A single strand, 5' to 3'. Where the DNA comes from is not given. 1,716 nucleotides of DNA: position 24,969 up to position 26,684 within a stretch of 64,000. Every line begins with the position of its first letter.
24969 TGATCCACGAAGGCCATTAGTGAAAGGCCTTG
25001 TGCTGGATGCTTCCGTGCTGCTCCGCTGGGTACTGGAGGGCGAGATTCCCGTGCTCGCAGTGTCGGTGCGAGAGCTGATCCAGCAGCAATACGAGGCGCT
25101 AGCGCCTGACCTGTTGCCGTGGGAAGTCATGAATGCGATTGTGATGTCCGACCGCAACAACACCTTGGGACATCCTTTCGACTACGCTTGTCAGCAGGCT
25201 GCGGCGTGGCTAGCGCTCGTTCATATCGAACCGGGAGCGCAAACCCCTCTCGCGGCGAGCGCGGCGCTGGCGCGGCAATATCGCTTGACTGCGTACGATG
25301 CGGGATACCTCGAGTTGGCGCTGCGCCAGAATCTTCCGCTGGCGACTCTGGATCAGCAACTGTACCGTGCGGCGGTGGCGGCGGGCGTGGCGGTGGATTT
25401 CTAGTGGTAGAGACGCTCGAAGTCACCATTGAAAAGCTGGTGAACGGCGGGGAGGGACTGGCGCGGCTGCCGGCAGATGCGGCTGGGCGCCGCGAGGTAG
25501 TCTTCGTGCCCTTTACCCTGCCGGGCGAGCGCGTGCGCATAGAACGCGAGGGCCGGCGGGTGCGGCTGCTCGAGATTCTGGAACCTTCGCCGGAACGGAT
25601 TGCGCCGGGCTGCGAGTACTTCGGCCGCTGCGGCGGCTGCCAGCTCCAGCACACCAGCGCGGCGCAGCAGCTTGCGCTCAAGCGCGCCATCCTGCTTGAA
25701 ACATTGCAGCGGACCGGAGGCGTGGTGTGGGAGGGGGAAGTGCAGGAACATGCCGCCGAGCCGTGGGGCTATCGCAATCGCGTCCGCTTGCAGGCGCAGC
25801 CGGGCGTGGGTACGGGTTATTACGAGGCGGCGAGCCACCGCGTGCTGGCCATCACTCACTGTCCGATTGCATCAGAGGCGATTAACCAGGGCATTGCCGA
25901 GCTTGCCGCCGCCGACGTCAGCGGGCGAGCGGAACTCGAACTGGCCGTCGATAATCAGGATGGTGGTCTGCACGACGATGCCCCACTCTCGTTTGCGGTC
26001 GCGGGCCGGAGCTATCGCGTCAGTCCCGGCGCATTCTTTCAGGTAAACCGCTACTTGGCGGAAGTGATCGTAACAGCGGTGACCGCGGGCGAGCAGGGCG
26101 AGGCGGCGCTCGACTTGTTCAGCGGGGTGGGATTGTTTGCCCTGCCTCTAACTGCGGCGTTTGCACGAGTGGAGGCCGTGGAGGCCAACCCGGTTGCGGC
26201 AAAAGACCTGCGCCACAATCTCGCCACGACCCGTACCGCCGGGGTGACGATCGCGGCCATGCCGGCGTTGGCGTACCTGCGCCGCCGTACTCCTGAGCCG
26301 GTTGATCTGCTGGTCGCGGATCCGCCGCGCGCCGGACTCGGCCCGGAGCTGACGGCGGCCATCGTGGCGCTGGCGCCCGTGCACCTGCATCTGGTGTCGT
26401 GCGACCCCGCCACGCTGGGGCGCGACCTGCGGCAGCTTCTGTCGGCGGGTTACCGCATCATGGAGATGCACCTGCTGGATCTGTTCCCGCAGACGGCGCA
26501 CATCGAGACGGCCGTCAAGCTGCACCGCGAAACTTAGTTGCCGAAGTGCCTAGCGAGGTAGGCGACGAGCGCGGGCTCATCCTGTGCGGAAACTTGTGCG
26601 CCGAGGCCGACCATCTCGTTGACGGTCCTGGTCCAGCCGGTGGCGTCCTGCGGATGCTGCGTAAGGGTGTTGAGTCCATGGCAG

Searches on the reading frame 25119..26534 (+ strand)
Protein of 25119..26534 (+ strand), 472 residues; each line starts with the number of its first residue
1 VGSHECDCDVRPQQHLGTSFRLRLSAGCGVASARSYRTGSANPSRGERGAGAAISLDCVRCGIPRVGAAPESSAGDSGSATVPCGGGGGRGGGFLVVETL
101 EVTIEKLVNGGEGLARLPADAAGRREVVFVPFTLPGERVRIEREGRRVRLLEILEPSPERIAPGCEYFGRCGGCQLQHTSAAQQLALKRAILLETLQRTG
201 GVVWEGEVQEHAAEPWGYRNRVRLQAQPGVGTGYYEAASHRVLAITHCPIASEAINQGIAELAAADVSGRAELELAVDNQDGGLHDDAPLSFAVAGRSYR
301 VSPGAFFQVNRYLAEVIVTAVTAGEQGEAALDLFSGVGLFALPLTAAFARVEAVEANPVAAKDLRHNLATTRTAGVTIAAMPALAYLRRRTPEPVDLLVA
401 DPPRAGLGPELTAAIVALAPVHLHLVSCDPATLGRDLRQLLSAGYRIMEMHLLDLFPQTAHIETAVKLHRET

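Call 94: search_protein_families(library=pfam, proteins=[window:25119-26534:+], max_evalue=0.00001)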
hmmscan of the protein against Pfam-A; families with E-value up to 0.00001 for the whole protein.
window:25119-26534:+ (472 aa): 3 families
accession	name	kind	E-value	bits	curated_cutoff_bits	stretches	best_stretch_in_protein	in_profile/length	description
PF05958.17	tRNA_U5-meth_tr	-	1.8e-16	60.6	23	1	295-470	166-356/357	tRNA (Uracil-5-)-methyltransferase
PF01938.26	TRAM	-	2.4e-07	30.9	21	1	95-142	3-47/61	TRAM domain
PF02475.24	TRM5-TYW2_MTfase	-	9.5e-06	26.1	28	0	322-373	32-85/164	TRM5/TYW2 methyltransferase domain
